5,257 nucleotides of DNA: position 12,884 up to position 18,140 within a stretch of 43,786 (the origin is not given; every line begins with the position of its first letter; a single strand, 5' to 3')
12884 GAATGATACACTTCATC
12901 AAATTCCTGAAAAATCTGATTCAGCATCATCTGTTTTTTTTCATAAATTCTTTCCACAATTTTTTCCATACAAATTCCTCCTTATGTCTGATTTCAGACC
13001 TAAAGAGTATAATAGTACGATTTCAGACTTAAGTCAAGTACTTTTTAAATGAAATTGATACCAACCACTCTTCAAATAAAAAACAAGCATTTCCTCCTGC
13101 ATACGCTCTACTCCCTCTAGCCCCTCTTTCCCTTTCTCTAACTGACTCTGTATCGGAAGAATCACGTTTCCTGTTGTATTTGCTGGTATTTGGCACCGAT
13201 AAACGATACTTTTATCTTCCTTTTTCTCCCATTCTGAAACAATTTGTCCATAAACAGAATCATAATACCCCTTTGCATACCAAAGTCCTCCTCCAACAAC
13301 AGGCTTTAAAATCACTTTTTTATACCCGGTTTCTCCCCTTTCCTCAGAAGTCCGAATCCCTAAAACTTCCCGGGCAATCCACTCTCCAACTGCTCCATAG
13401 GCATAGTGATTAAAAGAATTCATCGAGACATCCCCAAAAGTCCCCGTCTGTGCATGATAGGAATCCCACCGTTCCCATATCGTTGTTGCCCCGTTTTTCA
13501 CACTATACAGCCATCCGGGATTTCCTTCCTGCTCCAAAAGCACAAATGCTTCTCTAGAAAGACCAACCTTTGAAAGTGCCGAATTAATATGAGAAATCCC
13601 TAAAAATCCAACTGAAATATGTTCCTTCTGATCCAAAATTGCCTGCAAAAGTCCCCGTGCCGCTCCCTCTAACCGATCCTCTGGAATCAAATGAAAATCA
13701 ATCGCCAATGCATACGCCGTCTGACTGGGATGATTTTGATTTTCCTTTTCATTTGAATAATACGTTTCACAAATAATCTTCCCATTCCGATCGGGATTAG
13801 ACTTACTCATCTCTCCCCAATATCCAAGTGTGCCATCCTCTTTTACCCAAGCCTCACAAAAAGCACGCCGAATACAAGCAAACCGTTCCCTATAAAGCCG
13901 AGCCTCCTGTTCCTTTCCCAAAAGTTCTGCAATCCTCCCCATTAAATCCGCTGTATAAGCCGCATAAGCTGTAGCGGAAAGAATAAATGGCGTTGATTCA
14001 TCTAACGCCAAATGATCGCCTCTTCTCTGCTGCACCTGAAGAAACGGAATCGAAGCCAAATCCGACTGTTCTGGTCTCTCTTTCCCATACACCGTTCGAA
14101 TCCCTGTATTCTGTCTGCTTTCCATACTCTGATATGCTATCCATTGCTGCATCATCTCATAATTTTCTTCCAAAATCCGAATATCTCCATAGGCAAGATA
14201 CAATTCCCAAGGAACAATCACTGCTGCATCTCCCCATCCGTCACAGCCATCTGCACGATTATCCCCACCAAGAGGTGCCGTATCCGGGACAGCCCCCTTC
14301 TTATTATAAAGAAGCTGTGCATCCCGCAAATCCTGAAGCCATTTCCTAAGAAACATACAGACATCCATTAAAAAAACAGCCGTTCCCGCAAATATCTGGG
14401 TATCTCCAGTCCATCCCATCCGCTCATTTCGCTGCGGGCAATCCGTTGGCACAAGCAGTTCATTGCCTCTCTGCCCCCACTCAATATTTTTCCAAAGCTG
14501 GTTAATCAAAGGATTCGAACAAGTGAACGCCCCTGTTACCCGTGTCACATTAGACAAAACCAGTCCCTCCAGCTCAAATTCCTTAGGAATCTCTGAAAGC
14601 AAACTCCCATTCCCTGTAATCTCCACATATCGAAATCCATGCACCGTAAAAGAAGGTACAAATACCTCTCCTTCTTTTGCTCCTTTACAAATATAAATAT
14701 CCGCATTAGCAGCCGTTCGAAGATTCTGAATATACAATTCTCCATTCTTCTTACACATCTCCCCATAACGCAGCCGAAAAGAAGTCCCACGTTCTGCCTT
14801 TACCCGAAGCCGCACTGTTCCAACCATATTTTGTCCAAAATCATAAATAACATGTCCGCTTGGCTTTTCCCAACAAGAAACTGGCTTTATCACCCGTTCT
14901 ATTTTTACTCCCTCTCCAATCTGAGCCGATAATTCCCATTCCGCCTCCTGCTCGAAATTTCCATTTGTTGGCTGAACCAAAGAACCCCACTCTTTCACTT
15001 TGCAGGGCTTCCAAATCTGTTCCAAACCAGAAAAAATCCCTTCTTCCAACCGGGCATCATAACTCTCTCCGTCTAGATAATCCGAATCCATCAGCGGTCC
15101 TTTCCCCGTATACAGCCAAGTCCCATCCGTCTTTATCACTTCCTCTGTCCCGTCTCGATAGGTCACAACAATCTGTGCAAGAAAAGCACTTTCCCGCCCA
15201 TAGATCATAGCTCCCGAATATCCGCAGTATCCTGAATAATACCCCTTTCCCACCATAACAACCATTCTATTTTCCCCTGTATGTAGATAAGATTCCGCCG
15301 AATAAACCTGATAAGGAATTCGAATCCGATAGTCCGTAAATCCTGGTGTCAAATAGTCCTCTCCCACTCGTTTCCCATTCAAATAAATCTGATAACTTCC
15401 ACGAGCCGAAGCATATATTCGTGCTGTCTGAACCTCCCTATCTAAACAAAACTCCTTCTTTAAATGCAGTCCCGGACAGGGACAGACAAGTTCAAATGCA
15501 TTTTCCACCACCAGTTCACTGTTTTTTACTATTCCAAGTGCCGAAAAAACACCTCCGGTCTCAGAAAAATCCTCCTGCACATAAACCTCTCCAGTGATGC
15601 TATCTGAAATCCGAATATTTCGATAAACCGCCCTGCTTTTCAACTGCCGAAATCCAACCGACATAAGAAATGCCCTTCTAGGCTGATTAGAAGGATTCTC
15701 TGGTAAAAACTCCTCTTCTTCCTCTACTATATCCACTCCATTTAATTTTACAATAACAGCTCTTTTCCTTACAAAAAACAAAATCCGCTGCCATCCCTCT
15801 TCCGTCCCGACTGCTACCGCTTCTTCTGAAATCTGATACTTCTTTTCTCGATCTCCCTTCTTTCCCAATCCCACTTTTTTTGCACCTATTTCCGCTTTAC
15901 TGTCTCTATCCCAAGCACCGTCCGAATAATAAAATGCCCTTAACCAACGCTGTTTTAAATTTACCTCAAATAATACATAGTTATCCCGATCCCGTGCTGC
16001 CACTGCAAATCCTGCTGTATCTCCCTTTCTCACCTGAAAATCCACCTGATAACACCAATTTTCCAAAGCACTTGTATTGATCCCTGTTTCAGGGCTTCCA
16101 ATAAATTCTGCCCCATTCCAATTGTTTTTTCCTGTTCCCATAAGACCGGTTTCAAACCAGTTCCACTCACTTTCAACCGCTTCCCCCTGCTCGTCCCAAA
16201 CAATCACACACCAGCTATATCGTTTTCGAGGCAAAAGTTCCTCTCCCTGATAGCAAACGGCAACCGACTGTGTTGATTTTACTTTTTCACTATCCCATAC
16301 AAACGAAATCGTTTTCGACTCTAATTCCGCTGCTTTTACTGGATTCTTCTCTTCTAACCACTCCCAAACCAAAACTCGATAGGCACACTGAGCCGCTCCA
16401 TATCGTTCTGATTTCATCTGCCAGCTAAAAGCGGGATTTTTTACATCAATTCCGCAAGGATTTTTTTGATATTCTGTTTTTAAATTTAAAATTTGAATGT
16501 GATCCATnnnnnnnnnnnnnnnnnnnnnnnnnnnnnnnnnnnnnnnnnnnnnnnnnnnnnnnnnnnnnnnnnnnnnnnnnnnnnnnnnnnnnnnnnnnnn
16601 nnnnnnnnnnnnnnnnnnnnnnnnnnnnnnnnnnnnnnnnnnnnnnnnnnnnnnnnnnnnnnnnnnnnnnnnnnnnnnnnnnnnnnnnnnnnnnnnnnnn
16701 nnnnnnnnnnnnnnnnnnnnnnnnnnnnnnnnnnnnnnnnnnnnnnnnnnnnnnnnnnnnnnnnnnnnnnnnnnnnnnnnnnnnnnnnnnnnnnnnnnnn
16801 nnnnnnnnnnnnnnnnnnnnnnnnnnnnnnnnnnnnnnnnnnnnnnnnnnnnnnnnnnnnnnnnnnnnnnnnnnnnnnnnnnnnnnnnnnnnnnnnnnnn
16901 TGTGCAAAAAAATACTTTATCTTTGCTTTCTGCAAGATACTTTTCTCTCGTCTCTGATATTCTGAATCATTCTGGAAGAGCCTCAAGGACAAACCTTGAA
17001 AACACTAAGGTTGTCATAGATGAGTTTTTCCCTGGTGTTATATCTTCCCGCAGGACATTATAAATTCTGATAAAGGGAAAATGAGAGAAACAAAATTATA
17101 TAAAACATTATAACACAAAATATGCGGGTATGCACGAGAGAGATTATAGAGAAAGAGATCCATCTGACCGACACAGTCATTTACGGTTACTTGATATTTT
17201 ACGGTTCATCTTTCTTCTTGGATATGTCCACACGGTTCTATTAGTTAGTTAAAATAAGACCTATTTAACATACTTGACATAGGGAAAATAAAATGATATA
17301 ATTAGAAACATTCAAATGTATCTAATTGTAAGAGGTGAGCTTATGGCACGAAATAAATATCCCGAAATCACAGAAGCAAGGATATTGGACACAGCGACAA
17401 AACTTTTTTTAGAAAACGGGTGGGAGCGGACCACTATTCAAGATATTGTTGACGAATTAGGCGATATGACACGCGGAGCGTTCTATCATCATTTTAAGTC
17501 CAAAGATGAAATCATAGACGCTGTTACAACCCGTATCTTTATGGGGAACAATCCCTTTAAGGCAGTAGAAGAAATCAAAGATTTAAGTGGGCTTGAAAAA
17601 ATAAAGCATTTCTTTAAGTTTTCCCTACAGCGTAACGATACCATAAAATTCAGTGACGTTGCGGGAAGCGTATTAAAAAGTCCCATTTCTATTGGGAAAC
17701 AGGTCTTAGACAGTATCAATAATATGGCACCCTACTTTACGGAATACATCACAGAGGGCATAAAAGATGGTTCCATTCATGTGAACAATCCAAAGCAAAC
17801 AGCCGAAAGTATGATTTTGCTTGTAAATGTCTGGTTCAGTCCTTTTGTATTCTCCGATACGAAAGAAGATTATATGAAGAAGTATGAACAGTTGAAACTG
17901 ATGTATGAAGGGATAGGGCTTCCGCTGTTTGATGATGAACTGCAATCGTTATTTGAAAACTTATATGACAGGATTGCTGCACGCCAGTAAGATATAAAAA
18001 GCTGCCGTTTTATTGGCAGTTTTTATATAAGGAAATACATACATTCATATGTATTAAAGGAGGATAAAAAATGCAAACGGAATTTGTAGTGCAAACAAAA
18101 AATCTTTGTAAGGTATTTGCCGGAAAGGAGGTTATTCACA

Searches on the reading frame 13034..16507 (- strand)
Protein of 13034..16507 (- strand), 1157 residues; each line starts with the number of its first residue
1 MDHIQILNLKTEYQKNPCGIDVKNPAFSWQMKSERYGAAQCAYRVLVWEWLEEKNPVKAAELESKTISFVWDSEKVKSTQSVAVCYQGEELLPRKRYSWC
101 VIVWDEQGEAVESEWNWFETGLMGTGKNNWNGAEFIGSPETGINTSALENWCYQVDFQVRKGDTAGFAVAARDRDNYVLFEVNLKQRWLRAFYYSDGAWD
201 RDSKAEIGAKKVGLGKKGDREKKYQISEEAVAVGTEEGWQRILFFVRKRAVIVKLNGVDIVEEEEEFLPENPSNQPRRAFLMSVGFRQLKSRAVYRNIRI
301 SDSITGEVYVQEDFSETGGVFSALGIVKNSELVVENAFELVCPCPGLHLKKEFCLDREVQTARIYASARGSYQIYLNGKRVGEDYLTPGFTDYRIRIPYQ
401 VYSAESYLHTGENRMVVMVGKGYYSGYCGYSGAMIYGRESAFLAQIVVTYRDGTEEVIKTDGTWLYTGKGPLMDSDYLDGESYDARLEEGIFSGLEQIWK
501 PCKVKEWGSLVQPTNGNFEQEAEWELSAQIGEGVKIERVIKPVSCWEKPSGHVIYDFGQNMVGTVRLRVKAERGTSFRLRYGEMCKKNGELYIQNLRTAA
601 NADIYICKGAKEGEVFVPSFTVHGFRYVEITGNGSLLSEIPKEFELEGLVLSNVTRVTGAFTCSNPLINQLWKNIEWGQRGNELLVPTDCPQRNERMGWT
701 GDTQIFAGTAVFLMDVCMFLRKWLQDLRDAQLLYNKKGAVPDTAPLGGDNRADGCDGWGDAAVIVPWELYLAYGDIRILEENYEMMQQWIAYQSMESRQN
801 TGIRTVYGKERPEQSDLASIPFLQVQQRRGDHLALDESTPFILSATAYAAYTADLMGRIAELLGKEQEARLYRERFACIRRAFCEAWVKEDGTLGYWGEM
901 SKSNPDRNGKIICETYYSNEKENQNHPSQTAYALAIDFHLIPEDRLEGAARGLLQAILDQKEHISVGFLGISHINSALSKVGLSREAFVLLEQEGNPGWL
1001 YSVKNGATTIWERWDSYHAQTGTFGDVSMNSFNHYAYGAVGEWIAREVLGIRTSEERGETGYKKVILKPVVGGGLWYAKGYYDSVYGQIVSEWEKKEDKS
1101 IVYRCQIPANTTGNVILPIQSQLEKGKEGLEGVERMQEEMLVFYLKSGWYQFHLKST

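Call 11: search_protein_families(library=pfam, proteins=[window:13034-16507:-])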
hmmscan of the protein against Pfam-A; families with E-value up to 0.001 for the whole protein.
window:13034-16507:- (1157 aa): 5 families
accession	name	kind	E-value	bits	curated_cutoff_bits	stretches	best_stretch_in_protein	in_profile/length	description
PF17389.8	Bac_rhamnosid6H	-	1.4e-97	327.5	24.5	1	658-1048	3-339/339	Bacterial alpha-L-rhamnosidase 6 hairpin glycosidase domain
PF08531.16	Bac_rhamnosid_N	-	1.6e-40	139.2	25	1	358-505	2-153/172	Alpha-L-rhamnosidase N-terminal domain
PF25788.1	Ig_Rha78A_N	-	7.2e-30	103.8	27.4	1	8-123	3-104/105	Rha78A-like, N-terminal immunoglobulin domain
PF05592.18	Bac_rhamnosid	-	2.6e-28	98.4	22.2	1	548-633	3-87/102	Bacterial alpha-L-rhamnosidase concanavalin-like domain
PF17390.7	Bac_rhamnosid_C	-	4e-17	62.2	22.1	1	1057-1125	4-71/78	Bacterial alpha-L-rhamnosidase C-terminal domain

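Call 31: find_encoding_contigs(protein=window:13034-16507:-, flank=6000, max_places=8)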
Protein window:13034-16507:- (1157 aa): 2 contigs read that carry it; 1 place shown.
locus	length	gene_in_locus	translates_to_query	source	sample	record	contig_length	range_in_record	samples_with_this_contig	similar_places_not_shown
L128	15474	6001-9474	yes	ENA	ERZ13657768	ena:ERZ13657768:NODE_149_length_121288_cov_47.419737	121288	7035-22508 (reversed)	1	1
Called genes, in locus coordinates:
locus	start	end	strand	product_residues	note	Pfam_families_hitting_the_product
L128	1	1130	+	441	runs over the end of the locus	PF03023:MurJ, PF01554:MatE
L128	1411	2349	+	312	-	PF01699:Na_Ca_ex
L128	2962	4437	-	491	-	PF00005:ABC_tran, PF13304:AAA_21 (weak), PF05977:MFS_3, PF07690:MFS_1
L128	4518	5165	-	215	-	PF21303:TetR_C_39 (faint), PF00440:TetR_N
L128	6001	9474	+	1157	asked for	PF25788:Ig_Rha78A_N, PF08531:Bac_rhamnosid_N, PF05592:Bac_rhamnosid, PF17389:Bac_rhamnosid6H, PF17390:Bac_rhamnosid_C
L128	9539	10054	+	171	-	PF12802:MarR_2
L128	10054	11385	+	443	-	PF01554:MatE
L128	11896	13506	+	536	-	PF05569:Peptidase_M56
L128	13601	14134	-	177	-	PF00583:Acetyltransf_1 (weak)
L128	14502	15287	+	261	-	-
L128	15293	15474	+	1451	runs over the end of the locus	-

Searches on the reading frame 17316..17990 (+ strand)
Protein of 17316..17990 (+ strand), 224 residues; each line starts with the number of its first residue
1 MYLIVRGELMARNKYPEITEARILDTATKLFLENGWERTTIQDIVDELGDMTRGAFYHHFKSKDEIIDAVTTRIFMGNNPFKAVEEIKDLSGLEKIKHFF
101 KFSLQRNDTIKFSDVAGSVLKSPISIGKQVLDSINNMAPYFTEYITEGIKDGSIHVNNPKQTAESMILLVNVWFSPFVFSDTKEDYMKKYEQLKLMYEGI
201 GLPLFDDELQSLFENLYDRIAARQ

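Call 11: search_protein_families(library=pfam, proteins=[window:17316-17990:+])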
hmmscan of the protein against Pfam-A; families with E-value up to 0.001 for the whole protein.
window:17316-17990:+ (224 aa): 3 families
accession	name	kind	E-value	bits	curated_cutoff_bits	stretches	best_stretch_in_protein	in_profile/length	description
PF00440.29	TetR_N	-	6.8e-15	55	24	1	23-70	1-47/47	Bacterial regulatory proteins, tetR family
PF21303.2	TetR_C_39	-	1.1e-05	26.4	27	1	131-189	27-85/92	Tetracyclin repressor-like, C-terminal domain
PF18665.6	TetR_C_37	-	0.00085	20.4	27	0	129-194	43-108/117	Tetracyclin repressor-like, C-terminal domain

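Call 29: find_encoding_contigs(protein=window:17316-17990:+, flank=6000, max_places=8)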
Protein window:17316-17990:+ (224 aa): no gene with exactly this product is on record in the collection.
